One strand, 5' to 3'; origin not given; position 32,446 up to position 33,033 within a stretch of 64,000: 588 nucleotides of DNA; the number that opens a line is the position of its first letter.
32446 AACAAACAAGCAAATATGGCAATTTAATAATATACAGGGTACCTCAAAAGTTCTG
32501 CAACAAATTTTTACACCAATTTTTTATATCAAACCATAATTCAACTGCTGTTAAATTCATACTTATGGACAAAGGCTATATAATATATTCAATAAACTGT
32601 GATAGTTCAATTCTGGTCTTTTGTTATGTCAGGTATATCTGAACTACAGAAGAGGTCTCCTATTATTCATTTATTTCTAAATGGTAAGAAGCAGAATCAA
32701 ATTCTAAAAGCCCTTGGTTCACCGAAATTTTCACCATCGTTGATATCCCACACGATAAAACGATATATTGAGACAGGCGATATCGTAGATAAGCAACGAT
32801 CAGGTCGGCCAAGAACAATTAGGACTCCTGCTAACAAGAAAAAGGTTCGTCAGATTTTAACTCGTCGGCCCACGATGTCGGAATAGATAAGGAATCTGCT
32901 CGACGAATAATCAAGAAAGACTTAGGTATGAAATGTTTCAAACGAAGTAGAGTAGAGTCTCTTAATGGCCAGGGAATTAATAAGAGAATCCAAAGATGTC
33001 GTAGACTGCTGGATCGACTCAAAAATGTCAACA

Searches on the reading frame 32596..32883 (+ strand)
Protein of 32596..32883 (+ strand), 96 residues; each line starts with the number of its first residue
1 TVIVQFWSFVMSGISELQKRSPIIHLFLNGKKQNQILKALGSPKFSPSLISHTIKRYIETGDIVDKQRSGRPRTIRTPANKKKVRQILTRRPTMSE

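Call 54: search_protein_families(library=pfam, max_evalue=1, proteins=[window:32596-32883:+])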
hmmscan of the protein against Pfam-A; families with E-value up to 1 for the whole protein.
window:32596-32883:+ (96 aa): 5 families
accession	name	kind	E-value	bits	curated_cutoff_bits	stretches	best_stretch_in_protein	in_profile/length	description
PF13565.12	HTH_32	-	1.4e-05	26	33.7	1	50-95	2-48/73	Homeodomain-like domain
PF00292.24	PAX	-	0.011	16.1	22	1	20-94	23-94/125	'Paired box' domain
PF13551.12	HTH_29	-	0.039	14.5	28.1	1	46-77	25-58/64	Winged helix-turn helix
PF02173.22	pKID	-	0.086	12.8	25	1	80-92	8-20/41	pKID domain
PF13384.12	HTH_23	-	0.11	12.8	24.6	1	18-61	5-45/50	Homeodomain-like domain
